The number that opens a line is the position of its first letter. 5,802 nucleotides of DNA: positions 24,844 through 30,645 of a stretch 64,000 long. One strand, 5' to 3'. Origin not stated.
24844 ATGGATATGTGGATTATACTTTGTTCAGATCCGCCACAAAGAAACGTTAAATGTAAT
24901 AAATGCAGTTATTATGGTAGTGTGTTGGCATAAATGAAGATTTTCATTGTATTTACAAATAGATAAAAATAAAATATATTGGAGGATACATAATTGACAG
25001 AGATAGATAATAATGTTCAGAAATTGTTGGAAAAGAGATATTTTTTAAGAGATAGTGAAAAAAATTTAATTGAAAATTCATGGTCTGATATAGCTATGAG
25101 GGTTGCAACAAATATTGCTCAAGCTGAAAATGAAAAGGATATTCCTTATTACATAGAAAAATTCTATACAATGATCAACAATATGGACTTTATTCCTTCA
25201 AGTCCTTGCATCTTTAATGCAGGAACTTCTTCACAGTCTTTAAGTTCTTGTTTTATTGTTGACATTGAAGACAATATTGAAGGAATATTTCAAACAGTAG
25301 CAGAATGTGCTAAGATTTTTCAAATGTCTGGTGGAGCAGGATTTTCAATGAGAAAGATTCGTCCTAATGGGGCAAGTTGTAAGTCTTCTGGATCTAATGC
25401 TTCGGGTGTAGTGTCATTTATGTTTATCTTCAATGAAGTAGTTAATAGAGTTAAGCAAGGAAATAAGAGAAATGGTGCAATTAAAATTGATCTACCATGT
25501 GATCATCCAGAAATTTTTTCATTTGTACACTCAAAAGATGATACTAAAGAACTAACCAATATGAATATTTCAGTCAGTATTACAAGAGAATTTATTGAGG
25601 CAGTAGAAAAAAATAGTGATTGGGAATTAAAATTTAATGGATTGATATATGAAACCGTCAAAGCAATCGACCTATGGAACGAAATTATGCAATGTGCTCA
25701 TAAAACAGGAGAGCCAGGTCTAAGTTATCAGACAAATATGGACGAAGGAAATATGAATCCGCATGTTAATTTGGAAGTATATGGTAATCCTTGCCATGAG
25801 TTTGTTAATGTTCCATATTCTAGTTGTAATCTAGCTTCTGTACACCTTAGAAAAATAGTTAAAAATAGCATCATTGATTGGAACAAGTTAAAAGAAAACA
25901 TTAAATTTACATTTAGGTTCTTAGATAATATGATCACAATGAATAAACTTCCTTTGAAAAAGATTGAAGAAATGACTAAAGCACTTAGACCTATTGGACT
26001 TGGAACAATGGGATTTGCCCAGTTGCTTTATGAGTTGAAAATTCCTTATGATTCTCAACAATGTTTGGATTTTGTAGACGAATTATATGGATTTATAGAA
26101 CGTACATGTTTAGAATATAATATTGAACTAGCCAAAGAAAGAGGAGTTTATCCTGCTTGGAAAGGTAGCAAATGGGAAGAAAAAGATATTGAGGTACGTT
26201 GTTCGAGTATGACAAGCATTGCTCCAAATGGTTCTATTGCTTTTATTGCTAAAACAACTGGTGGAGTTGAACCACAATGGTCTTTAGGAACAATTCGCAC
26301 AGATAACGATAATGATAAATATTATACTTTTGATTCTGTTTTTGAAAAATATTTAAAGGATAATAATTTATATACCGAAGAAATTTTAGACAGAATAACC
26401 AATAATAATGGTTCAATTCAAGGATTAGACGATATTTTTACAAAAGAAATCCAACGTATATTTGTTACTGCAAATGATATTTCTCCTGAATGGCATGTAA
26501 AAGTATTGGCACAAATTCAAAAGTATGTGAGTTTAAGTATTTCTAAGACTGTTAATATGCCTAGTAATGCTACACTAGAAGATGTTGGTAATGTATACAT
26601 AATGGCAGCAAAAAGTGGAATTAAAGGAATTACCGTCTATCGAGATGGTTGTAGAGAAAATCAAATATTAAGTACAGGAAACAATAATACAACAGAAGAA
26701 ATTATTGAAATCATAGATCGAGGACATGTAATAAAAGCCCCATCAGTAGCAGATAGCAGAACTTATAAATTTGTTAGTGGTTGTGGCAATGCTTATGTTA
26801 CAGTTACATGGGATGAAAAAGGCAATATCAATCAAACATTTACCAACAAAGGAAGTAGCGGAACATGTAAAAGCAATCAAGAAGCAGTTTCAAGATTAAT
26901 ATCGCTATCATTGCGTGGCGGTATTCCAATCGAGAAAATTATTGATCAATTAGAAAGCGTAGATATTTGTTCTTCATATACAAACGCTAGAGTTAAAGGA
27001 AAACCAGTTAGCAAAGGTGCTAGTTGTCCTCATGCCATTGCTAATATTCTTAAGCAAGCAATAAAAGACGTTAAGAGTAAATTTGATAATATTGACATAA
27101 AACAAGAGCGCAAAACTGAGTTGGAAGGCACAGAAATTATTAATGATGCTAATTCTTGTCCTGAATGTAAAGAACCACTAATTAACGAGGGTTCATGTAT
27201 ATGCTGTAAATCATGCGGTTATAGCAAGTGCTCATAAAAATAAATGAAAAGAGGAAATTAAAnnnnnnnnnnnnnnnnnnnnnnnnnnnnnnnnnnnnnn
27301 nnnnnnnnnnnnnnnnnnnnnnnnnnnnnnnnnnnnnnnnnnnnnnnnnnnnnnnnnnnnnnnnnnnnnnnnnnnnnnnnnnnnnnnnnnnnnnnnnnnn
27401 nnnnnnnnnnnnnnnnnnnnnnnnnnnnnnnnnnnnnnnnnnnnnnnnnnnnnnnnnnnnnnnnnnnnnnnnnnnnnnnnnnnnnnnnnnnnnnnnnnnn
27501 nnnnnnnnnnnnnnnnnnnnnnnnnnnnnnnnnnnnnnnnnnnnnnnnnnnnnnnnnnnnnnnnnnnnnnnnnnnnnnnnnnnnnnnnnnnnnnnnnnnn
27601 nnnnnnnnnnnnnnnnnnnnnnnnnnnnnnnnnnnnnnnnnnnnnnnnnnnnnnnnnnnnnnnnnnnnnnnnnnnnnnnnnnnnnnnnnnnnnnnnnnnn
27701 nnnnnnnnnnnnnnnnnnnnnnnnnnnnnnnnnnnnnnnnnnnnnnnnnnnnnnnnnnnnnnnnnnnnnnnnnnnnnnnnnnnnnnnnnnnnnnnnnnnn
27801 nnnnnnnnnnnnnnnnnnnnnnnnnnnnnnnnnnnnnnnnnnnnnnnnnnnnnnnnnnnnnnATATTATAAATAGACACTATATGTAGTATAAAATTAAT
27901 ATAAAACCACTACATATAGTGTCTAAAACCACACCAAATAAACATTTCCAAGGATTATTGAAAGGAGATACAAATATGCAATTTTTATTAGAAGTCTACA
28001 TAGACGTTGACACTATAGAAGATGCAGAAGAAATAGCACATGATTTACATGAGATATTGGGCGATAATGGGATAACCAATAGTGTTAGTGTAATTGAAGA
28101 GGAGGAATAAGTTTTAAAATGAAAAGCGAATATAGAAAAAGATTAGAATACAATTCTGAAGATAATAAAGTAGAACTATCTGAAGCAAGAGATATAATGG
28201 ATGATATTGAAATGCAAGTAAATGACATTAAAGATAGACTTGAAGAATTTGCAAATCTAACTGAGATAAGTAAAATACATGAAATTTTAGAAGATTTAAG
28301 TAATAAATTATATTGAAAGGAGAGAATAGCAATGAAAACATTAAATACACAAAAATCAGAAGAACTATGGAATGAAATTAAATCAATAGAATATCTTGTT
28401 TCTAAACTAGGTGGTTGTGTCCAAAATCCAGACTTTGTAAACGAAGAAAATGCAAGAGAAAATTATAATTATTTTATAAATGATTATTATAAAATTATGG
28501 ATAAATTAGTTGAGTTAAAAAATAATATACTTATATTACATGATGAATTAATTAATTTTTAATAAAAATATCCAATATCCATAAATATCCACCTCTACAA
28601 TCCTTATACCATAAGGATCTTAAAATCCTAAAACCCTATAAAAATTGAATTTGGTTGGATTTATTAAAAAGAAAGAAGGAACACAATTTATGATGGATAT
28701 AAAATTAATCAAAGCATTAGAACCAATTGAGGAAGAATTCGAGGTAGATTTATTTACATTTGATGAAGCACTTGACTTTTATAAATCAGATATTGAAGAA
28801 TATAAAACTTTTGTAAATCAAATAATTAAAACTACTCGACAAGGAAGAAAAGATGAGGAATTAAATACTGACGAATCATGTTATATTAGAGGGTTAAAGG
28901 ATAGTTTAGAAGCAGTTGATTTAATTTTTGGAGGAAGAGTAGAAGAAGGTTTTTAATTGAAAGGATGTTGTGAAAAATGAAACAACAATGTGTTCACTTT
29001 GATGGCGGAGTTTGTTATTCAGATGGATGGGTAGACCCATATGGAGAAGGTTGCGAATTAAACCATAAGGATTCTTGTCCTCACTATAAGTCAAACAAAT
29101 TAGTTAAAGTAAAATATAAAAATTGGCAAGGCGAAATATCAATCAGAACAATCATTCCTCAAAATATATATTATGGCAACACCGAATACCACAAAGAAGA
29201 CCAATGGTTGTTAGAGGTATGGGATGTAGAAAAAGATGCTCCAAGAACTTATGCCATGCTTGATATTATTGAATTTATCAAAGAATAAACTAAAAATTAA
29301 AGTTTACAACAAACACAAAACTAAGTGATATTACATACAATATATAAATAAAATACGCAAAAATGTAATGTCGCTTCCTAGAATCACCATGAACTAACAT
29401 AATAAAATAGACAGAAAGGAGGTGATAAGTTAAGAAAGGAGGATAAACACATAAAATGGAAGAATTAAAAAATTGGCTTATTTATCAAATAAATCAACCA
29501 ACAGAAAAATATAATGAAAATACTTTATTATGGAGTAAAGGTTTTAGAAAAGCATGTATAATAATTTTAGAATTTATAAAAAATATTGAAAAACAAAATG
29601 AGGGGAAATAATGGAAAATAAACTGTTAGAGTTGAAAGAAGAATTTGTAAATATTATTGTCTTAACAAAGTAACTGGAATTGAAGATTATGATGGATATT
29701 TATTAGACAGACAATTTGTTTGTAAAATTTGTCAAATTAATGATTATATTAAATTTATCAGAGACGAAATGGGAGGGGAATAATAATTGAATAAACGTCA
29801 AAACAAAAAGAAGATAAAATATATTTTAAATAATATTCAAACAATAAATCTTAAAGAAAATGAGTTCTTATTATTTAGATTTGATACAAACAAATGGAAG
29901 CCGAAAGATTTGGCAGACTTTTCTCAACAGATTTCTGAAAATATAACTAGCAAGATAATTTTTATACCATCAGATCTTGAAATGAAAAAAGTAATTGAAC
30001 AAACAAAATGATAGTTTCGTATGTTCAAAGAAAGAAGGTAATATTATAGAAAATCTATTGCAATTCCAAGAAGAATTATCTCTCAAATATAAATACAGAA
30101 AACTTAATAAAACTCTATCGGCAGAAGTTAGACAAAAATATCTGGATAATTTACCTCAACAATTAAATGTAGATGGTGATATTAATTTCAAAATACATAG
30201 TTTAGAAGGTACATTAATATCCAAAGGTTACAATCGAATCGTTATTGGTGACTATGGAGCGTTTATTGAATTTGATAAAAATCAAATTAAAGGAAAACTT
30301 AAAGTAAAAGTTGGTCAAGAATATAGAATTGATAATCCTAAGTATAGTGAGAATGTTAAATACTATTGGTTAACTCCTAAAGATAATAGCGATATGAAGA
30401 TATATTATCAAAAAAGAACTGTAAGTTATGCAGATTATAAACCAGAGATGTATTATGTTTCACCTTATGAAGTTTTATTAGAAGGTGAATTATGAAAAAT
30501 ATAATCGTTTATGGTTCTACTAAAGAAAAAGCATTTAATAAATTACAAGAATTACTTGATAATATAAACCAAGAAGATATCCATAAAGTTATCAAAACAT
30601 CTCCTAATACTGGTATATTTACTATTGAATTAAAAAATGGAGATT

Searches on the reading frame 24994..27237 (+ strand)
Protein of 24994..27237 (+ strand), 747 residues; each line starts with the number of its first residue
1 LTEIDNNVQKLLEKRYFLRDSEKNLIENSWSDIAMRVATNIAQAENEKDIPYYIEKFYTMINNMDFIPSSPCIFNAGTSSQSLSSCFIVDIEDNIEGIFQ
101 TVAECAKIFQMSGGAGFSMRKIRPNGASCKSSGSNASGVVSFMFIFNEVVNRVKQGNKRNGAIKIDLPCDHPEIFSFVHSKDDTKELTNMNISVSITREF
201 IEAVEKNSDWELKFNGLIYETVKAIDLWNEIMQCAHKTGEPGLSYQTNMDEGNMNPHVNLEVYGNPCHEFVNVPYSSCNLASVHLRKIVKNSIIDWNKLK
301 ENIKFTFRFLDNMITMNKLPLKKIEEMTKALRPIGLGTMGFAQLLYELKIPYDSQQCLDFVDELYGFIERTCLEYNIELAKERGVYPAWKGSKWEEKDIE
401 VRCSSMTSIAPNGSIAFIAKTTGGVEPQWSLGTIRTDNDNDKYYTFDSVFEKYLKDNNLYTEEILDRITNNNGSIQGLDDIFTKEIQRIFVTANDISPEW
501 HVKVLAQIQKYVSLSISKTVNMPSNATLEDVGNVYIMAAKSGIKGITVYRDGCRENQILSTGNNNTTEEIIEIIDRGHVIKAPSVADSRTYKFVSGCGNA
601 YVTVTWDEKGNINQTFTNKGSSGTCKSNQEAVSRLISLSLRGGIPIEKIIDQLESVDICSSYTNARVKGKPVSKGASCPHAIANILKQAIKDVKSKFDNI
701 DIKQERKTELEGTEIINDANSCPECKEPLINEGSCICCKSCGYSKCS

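Call 11: search_protein_families(library=phrogs, proteins=[window:24994-27237:+], max_evalue=0.001)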
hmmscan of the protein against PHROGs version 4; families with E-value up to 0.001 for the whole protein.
window:24994-27237:+ (747 aa): 9 families
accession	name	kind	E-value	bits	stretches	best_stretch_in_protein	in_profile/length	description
phrog_84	-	DNA, RNA and nucleotide metabolism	8.9e-139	465.3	1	9-746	203-973/975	ribonucleoside-diphosphate reductase large subunit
phrog_3987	-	DNA, RNA and nucleotide metabolism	2.5e-37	129.5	1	10-212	147-352/467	ribonucleotide reductase large subunit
phrog_3844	-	moron, auxiliary metabolic gene and host takeover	8.4e-34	118.3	2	275-396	159-276/451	NrdA-like aerobic NDP reductase large subunit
phrog_367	-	DNA, RNA and nucleotide metabolism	5.5e-27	95.2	1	142-551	265-651/701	ribonucleotide reductase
phrog_30939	-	DNA, RNA and nucleotide metabolism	3.9e-20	72.3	1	55-562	470-970/977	ribonucleotide reductase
phrog_6132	-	DNA, RNA and nucleotide metabolism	5.3e-16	59.9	1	15-157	151-289/530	ribonucleotide reductase large subunit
phrog_23565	-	DNA, RNA and nucleotide metabolism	6.7e-15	56.7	1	579-746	24-198/199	ribonucleotide reductase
phrog_12229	-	DNA, RNA and nucleotide metabolism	6.9e-15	55.5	1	6-203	9-191/577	ribonucleotide reductase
phrog_22953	-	DNA, RNA and nucleotide metabolism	1.6e-07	32.5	1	120-212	5-101/201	ribonucleotide reductase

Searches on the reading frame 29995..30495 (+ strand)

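Call 82: search_protein_families(library=pfam, proteins=[window:29995-30495:+], max_evalue=0.01)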
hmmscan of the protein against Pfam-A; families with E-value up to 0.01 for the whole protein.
window:29995-30495:+ (166 aa): 1 family
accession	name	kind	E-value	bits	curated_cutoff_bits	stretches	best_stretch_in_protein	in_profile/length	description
PF08872.15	KGK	-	0.003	18.4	25.6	1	31-121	20-103/119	KGK domain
